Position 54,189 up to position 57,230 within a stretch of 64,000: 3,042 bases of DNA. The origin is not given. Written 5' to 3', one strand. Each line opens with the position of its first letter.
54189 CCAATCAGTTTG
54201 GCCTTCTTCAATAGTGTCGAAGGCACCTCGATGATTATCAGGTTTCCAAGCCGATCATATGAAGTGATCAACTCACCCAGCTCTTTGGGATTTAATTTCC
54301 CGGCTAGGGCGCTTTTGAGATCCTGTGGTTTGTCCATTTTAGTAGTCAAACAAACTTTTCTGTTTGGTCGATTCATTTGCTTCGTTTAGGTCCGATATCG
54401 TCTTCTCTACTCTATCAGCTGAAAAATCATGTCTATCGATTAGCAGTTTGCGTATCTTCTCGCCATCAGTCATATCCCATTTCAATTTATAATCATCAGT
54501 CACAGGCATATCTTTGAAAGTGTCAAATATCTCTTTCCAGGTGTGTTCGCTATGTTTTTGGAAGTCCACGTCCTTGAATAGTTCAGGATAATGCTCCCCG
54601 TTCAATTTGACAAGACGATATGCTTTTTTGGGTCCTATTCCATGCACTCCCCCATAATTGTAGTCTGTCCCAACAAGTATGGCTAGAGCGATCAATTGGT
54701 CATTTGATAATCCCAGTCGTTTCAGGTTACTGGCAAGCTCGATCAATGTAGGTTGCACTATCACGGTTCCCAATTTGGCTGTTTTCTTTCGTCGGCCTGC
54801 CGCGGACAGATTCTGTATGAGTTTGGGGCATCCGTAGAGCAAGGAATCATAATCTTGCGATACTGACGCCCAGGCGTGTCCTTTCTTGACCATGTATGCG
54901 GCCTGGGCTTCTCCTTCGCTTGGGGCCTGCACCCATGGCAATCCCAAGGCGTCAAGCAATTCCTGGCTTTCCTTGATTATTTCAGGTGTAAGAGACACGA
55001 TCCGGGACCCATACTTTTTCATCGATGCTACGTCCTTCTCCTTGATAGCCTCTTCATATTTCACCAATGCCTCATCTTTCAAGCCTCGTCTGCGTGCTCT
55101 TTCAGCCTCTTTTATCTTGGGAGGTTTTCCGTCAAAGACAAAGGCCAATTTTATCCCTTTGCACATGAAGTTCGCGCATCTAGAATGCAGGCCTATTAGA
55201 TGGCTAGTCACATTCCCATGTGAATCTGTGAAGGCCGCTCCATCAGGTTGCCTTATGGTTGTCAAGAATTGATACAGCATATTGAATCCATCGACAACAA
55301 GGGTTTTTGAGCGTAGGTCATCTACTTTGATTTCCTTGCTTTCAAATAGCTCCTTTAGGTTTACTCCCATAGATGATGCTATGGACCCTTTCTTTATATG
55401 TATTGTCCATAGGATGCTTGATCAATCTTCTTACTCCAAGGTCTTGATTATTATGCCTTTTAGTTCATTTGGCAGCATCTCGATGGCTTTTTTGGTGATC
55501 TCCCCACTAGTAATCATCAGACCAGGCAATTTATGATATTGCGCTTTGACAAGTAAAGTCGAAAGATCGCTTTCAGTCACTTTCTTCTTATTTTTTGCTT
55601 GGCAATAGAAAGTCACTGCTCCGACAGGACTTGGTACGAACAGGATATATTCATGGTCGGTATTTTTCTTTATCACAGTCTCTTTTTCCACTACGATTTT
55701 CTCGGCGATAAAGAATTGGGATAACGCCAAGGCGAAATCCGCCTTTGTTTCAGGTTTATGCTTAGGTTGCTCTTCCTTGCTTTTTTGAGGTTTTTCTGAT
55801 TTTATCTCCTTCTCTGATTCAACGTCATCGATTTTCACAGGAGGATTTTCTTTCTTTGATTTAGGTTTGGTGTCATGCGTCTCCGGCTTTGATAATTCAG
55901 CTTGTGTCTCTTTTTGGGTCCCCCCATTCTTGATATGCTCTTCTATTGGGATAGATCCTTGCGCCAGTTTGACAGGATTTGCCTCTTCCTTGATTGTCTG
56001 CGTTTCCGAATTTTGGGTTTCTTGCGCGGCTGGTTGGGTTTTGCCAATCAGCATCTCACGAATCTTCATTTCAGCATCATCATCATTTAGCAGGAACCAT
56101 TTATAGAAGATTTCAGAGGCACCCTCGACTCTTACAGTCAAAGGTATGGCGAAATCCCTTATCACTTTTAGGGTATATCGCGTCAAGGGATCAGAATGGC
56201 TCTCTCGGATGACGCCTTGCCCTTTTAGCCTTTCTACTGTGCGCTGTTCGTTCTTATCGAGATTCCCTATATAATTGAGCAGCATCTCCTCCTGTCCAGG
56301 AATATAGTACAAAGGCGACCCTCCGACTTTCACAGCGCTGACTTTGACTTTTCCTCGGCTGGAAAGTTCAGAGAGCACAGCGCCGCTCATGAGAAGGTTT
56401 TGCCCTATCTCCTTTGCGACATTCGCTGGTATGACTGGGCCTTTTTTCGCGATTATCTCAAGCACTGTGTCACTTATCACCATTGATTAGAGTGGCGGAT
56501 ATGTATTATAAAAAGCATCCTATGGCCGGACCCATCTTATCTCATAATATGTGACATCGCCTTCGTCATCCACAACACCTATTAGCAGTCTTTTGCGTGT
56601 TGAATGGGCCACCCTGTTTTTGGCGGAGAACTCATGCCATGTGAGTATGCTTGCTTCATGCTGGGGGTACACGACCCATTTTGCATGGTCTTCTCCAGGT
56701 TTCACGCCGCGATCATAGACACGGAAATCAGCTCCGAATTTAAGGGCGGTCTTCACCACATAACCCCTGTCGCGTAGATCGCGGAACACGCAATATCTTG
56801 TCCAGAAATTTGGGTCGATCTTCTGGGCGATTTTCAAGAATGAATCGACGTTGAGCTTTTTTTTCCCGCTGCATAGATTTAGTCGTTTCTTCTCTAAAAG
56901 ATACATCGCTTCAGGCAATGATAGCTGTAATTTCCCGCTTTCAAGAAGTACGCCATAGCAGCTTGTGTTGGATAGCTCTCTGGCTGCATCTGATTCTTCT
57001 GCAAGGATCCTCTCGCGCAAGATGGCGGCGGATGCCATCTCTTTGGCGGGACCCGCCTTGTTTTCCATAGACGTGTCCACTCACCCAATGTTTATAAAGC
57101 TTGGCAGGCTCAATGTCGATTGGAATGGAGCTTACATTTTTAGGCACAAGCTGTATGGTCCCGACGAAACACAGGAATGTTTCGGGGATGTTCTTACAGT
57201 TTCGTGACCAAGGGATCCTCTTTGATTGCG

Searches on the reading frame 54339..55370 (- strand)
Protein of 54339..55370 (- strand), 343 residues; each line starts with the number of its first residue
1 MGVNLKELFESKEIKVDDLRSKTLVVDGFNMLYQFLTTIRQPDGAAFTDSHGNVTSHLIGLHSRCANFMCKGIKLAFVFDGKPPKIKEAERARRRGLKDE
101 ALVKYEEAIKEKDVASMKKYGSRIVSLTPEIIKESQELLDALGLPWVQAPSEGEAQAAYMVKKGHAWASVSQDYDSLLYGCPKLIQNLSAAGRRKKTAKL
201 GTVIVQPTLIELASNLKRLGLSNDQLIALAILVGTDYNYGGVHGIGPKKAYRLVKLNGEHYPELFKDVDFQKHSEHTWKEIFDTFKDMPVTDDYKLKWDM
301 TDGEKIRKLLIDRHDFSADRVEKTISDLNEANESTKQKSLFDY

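Call 19: search_protein_families(library=pfam, max_evalue=0.01, proteins=[window:54339-55370:-])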
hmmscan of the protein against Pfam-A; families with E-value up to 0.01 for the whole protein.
window:54339-55370:- (343 aa): 2 families
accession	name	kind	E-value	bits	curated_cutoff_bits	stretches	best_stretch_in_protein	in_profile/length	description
PF00867.23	XPG_I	-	2.8e-27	95.4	24.9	1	143-236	1-89/89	XPG I-region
PF00752.23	XPG_N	-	4.8e-14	53.1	22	1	12-100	17-100/101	XPG N-terminal domain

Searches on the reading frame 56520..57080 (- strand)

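Call 39: search_protein_families(library=pfam, max_evalue=0.01, proteins=[window:56520-57080:-])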
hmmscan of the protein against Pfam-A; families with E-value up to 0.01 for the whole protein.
window:56520-57080:- (186 aa): 3 families
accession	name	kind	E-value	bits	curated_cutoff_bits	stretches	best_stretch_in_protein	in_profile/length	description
PF01974.23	tRNA_int_endo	-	1e-29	102.9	27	1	92-178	1-85/85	tRNA intron endonuclease, catalytic C-terminal domain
PF02778.19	tRNA_int_endo_N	-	3.2e-13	49.4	21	1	20-82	5-67/67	tRNA intron endonuclease, N-terminal domain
PF09631.16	Sen15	-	0.0084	16.9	22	0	128-181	33-91/101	Sen15 protein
